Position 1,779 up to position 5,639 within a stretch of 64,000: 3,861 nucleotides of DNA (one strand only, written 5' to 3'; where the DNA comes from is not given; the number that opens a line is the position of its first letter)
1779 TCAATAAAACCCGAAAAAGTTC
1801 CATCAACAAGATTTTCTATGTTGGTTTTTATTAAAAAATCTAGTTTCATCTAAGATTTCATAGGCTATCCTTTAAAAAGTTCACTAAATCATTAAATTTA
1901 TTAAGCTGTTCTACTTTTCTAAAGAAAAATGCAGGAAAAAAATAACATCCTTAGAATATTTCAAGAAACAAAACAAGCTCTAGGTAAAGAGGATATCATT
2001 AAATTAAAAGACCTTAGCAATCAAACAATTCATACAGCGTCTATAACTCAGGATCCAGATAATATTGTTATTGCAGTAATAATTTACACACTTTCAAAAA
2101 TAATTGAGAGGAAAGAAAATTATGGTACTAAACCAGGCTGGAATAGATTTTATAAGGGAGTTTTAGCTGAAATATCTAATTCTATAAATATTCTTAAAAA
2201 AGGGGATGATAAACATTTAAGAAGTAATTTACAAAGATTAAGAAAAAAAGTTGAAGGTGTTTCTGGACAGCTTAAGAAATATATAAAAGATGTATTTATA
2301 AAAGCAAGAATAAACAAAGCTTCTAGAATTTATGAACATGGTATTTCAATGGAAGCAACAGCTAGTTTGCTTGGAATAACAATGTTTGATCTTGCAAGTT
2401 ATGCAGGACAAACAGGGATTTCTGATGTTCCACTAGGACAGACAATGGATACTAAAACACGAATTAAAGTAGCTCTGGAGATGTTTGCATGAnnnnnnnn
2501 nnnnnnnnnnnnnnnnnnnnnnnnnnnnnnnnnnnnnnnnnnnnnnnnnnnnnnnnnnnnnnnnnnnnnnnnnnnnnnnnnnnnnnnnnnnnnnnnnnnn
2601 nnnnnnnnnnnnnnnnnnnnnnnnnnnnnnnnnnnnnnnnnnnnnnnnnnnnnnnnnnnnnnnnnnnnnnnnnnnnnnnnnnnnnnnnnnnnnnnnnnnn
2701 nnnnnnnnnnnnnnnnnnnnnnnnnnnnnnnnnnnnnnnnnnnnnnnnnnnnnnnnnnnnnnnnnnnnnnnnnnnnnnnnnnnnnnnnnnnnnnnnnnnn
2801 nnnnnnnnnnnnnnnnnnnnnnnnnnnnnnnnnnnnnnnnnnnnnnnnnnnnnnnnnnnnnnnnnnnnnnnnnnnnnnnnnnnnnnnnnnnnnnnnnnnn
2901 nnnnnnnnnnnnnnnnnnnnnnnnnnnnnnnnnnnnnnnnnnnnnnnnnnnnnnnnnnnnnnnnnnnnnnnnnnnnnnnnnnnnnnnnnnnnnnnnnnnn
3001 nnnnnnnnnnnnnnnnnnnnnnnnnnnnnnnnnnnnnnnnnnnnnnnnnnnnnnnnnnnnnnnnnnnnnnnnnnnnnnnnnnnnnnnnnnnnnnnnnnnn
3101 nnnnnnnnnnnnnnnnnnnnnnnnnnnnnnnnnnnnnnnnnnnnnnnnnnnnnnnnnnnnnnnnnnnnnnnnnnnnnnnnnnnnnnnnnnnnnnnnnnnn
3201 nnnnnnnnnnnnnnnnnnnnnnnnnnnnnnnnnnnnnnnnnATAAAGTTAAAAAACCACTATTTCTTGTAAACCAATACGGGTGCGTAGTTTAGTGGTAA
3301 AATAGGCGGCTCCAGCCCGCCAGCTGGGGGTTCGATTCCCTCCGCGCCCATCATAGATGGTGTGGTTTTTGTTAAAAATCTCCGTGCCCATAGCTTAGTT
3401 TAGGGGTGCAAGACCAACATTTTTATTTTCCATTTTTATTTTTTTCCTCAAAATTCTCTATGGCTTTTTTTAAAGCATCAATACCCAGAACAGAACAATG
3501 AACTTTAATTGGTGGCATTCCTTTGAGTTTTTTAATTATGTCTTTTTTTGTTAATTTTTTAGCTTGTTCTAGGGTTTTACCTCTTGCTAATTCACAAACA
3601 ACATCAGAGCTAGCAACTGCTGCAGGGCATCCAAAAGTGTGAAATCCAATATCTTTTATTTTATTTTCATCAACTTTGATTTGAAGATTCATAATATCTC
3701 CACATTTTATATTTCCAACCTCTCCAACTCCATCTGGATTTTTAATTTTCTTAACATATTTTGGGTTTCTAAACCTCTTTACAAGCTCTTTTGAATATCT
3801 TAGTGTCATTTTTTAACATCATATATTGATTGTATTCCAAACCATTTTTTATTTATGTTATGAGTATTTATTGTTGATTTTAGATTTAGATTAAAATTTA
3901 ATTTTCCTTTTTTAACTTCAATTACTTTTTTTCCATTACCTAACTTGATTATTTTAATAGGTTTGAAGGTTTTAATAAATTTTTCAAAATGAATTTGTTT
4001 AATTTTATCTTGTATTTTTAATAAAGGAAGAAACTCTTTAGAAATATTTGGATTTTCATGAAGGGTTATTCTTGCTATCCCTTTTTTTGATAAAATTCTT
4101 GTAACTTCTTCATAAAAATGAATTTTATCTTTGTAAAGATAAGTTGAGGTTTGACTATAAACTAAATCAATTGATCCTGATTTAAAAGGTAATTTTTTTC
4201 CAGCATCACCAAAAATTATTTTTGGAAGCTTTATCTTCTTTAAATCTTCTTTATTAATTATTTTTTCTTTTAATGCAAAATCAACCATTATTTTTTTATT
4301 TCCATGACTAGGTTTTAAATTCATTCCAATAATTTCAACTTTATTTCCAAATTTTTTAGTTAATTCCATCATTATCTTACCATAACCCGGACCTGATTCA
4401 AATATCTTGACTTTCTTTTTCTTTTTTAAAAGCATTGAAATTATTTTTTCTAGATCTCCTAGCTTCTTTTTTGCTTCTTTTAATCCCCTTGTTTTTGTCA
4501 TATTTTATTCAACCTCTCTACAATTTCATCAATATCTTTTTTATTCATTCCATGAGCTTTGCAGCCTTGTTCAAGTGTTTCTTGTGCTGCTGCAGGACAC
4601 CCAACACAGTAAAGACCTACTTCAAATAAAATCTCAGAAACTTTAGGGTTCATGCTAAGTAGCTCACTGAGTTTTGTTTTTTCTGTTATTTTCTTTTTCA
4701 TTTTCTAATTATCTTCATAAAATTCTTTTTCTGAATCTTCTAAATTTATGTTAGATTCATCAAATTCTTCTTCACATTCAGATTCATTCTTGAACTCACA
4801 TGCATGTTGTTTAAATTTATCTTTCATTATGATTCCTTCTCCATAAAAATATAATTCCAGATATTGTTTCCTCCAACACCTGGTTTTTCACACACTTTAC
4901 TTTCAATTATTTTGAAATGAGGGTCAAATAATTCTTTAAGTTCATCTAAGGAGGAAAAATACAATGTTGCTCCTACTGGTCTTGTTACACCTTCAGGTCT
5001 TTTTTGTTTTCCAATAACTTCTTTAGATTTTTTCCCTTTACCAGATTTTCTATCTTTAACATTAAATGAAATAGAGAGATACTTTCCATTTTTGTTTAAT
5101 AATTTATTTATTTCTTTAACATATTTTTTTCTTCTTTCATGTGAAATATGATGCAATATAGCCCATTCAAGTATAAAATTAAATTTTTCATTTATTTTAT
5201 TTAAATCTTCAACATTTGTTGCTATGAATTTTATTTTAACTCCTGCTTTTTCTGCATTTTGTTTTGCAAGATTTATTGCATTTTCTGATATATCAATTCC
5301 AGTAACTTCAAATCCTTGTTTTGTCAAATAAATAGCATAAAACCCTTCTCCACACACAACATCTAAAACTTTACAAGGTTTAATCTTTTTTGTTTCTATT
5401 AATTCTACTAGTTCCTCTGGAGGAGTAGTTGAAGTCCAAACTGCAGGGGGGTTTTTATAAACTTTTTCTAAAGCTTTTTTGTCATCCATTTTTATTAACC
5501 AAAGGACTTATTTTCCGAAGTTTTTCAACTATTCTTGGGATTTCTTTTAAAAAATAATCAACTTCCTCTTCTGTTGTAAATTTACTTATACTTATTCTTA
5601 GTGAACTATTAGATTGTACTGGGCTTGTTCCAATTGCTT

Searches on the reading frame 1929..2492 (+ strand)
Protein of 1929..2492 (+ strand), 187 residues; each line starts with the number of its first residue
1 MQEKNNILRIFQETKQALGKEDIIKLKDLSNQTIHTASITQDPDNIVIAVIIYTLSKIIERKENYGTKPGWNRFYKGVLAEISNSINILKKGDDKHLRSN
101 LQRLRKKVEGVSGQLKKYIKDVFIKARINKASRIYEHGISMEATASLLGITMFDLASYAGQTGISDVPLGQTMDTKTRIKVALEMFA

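Call 74: find_encoding_contigs(protein=window:1929-2492:+, flank=10000, max_places=2)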
Protein window:1929-2492:+ (187 aa): 8 contigs read that carry it; 2 places shown.
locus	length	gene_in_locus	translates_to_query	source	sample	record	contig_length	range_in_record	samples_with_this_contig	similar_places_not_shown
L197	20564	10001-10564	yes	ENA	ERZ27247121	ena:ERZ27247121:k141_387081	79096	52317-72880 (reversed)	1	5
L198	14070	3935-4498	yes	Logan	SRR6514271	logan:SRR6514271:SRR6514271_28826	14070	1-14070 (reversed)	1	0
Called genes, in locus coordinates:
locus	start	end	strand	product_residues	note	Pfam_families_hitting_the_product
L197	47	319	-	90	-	-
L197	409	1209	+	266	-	PF02673:BacA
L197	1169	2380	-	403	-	PF04055:Radical_SAM, PF13186:SPASM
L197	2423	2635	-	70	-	-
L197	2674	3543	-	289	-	-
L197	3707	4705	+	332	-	PF04014:MazE_antitoxin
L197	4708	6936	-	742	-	PF00009:GTP_EFTU, PF03144:GTP_EFTU_D2, PF22042:EF-G_D2, PF14492:EFG_III, PF03764:EFG_IV, PF00679:EFG_C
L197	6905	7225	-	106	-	-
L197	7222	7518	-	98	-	PF02700:PurS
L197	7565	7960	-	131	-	PF01809:YidD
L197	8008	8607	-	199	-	PF00177:Ribosomal_S7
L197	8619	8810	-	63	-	-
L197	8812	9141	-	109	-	-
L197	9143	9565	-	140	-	PF00164:Ribosom_S12_S23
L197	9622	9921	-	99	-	-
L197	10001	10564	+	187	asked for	-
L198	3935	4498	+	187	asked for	-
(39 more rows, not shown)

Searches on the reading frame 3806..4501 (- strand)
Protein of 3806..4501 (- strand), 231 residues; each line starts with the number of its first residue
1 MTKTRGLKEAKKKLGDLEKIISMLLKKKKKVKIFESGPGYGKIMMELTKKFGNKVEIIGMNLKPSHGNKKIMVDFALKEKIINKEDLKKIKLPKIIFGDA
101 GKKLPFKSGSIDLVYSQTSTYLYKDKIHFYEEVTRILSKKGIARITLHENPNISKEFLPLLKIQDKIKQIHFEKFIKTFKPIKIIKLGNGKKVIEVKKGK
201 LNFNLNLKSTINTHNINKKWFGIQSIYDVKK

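Call 68: search_protein_families(library=pfam, max_evalue=0.001, proteins=[window:3806-4501:-])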
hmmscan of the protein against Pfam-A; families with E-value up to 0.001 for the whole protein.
window:3806-4501:- (231 aa): 3 families
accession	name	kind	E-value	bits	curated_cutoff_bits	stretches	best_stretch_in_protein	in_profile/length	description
PF08241.18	Methyltransf_11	-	7.8e-07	30.1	21.2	1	70-143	21-93/95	Methyltransferase domain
PF13847.12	Methyltransf_31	-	6.2e-06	26.4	27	1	28-153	2-114/145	Methyltransferase domain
PF13649.12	Methyltransf_25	-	7.8e-05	23.7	27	1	34-141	2-97/97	Methyltransferase domain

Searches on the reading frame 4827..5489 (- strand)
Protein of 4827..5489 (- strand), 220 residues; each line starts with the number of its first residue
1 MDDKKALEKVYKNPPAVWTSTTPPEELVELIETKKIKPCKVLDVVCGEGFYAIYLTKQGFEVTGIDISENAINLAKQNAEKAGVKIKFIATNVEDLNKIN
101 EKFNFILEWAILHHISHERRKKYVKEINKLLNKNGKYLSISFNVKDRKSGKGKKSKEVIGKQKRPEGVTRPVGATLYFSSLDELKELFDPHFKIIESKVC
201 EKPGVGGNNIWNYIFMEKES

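Call 68: search_protein_families(library=pfam, max_evalue=0.001, proteins=[window:4827-5489:-])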
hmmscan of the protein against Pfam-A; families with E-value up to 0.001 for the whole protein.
window:4827-5489:- (220 aa): 13 families
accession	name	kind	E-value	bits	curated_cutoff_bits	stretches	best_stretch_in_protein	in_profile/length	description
PF13649.12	Methyltransf_25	-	2.1e-21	76.9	27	1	41-135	1-97/97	Methyltransferase domain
PF13847.12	Methyltransf_31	-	5.7e-20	71.9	27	1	39-153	5-123/145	Methyltransferase domain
PF08241.18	Methyltransf_11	-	1.6e-17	64.4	21.2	1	42-137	1-93/95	Methyltransferase domain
PF03848.20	TehB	-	9.8e-16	58.2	20.4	1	33-140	26-133/193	Tellurite resistance protein TehB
PF13489.12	Methyltransf_23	-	1.3e-13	51.4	27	1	27-151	12-124/164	Methyltransferase domain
PF08242.18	Methyltransf_12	-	1.5e-12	48.5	30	1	42-136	1-97/98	Methyltransferase domain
PF02353.26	CMAS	-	1.6e-11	44.5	27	1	40-167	65-193/273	Mycolic acid cyclopropane synthetase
PF05724.17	TPMT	-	3.3e-11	43.7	26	1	16-143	15-157/218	Thiopurine S-methyltransferase (TPMT)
PF05175.20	MTS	-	5.1e-10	39.7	23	1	28-138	24-137/170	Methyltransferase small domain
PF01209.24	Ubie_methyltran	-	4.8e-08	33.1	20.1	1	36-141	46-153/233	ubiE/COQ5 methyltransferase family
PF06325.19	PrmA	-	1.9e-07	31.3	22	1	29-109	153-233/296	Ribosomal protein L11 methyltransferase (PrmA)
PF09445.16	Methyltransf_15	-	1.1e-05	25.5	22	1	41-95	4-60/165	RNA cap guanine-N2 methyltransferase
PF13679.12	Methyltransf_32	-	4.3e-05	23.9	27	1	32-100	14-96/143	Methyltransferase domain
